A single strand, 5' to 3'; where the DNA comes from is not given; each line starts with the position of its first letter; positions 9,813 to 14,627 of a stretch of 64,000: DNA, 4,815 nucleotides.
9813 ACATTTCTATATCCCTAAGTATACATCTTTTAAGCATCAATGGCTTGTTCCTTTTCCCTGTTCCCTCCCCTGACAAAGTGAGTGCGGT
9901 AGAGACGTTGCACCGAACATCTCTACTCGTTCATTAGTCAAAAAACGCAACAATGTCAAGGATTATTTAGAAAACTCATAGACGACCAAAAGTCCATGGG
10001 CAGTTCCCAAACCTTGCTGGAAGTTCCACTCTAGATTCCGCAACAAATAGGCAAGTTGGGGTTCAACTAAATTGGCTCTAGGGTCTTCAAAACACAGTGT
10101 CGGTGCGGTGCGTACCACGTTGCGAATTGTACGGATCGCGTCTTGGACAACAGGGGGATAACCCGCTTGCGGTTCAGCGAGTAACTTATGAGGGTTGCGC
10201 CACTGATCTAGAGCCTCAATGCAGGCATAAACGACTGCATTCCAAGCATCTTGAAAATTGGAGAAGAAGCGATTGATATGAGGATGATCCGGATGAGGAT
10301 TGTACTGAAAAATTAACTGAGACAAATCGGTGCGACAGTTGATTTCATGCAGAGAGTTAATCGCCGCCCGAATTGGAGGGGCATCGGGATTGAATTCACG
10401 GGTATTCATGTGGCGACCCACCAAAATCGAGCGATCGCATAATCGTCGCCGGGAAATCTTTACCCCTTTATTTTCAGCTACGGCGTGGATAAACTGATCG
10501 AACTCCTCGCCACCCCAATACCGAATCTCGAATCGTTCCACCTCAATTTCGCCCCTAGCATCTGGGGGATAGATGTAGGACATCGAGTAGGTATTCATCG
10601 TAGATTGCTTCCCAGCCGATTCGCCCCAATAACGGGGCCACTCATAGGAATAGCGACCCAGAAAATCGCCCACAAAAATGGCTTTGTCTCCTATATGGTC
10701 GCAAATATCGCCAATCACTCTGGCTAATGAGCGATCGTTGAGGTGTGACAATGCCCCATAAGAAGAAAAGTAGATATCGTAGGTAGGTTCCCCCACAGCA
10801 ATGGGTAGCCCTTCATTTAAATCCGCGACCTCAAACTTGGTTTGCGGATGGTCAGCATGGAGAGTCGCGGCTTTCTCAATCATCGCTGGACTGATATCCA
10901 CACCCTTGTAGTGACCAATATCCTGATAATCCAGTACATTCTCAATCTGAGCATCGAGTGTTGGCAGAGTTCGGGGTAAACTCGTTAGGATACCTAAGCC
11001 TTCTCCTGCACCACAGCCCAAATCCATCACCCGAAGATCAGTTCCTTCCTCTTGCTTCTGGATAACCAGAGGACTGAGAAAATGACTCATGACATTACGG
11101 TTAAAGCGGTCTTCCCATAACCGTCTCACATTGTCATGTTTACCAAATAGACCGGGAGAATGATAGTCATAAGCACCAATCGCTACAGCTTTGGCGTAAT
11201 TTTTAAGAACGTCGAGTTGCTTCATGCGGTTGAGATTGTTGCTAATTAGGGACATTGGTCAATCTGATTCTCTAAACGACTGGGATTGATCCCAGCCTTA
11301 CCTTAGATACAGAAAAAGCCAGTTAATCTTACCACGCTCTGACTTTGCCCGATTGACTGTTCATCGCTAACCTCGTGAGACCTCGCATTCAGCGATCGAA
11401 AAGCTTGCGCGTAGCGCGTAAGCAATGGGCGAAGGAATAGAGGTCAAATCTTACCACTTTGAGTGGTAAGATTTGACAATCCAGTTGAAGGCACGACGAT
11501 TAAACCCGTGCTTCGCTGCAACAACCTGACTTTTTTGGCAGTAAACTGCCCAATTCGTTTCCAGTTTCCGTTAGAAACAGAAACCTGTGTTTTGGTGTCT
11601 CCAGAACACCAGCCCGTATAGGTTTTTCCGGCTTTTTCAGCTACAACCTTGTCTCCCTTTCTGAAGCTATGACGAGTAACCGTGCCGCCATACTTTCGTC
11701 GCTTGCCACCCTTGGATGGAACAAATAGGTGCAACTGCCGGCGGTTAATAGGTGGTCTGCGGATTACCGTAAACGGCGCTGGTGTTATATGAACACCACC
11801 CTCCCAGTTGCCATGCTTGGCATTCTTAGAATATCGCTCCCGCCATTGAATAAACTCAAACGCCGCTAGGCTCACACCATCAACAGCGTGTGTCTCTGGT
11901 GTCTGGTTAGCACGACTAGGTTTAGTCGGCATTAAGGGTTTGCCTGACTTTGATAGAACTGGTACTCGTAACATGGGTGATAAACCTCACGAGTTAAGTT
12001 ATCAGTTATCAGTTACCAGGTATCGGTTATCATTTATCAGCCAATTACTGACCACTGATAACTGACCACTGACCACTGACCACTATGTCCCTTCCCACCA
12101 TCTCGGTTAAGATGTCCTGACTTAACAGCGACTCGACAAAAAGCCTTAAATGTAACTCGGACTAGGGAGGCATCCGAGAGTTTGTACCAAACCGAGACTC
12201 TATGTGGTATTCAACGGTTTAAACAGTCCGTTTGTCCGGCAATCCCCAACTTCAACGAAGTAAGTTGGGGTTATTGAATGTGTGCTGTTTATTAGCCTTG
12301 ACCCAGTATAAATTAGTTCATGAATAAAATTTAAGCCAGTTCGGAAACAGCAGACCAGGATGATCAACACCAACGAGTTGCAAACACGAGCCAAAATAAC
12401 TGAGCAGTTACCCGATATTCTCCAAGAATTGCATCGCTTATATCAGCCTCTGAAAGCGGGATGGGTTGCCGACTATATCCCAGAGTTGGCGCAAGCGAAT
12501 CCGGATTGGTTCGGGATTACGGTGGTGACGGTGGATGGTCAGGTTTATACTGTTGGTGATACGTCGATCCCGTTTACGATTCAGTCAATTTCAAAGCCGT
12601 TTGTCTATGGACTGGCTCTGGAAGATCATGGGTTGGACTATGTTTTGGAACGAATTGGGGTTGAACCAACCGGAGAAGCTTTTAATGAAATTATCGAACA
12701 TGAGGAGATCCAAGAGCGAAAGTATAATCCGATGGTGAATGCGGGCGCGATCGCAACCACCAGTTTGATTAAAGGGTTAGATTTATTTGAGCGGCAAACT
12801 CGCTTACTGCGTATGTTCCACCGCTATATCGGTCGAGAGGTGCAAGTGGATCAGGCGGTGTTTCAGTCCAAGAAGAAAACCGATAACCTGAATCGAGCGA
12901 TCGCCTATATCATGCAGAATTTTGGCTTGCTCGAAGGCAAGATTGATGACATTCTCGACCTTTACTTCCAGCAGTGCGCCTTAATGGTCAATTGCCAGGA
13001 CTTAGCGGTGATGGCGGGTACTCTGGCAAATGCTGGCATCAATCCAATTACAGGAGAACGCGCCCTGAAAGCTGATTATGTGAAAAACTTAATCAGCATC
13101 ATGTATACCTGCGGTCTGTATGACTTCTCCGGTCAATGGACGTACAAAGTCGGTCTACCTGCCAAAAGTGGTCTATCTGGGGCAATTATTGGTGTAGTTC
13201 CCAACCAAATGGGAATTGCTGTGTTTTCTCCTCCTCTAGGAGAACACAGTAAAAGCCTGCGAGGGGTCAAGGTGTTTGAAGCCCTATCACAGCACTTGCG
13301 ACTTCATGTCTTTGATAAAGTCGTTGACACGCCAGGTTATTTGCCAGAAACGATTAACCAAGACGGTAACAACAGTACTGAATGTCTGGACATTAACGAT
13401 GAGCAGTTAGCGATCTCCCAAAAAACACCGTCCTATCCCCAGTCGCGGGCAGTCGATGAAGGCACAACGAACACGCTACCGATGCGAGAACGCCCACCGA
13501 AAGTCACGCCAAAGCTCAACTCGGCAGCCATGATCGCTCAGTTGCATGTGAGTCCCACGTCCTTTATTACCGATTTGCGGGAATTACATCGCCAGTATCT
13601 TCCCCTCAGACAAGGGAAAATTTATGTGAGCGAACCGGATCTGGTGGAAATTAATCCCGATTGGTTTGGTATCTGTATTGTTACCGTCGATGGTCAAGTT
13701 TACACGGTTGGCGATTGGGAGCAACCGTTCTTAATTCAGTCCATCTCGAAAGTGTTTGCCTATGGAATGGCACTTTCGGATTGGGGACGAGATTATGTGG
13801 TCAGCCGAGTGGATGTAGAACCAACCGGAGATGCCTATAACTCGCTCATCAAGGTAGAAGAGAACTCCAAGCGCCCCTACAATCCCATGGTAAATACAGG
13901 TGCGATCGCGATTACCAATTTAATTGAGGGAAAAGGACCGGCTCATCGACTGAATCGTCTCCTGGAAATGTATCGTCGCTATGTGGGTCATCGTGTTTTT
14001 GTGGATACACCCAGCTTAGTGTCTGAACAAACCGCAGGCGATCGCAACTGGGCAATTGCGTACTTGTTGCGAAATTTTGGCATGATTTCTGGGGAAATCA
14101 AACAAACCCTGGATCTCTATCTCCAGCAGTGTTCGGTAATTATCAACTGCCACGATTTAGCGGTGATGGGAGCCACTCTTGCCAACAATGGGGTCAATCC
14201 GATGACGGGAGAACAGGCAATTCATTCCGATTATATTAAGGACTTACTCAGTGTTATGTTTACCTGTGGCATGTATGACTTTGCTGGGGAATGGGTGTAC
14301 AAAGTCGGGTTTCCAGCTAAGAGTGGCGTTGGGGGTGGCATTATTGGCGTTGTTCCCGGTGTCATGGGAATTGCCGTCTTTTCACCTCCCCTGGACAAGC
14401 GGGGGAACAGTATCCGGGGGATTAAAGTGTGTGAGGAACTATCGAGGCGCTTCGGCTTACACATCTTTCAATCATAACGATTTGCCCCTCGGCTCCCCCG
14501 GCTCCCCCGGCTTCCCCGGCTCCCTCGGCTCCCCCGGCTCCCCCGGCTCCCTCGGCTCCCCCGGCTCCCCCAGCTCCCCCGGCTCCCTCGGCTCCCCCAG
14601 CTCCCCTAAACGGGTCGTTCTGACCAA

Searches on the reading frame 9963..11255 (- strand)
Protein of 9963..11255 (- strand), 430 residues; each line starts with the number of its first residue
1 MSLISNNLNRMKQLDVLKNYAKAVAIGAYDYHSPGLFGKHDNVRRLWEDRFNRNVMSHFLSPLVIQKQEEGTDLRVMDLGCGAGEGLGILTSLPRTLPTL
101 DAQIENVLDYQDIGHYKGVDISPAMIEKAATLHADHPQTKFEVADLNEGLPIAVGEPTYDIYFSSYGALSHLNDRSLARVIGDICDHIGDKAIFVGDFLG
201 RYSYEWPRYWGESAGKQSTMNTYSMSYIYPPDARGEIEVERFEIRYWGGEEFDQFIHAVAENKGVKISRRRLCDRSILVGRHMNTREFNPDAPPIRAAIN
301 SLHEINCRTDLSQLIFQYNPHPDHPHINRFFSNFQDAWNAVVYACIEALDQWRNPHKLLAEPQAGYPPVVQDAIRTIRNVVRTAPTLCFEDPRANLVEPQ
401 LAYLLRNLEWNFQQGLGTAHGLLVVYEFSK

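Call 67: search_protein_families(library=pfam, proteins=[window:9963-11255:-], max_evalue=0.00001)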
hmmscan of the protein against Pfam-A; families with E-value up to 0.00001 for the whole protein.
window:9963-11255:- (430 aa): 3 families
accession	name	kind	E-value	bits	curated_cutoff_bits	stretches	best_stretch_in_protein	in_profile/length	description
PF13649.12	Methyltransf_25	-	6.7e-09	36.8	27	1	114-186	22-91/97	Methyltransferase domain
PF13847.12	Methyltransf_31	-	6.3e-07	29.6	27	1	73-165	4-81/145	Methyltransferase domain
PF08242.18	Methyltransf_12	-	6.5e-07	30.4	30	1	97-176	18-82/98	Methyltransferase domain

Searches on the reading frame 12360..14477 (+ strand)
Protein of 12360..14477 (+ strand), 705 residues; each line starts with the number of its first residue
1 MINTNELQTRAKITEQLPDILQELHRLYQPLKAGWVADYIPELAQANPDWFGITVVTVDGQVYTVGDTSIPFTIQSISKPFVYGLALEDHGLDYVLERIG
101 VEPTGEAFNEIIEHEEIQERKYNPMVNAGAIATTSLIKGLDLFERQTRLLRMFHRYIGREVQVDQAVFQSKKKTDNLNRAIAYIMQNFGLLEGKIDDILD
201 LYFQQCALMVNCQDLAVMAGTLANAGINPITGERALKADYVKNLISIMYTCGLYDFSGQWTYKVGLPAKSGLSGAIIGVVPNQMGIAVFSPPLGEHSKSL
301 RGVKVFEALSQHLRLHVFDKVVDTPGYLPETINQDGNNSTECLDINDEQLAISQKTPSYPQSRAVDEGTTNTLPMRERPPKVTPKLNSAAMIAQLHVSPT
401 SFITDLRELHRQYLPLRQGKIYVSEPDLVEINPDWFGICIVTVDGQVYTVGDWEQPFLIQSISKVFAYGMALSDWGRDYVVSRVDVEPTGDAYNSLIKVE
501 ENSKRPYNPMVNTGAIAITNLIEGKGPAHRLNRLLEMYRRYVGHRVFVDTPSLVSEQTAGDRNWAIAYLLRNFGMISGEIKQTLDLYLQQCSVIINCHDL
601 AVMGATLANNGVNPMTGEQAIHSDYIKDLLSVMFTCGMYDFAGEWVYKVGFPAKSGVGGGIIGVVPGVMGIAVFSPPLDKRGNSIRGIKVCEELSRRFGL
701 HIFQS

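Call 67: search_protein_families(library=pfam, proteins=[window:12360-14477:+], max_evalue=0.00001)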
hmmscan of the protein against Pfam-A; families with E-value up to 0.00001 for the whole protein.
window:12360-14477:+ (705 aa): 1 family
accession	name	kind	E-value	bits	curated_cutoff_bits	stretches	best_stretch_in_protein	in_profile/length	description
PF04960.20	Glutaminase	-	1e-237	786.6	27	2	34-318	1-286/286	Glutaminase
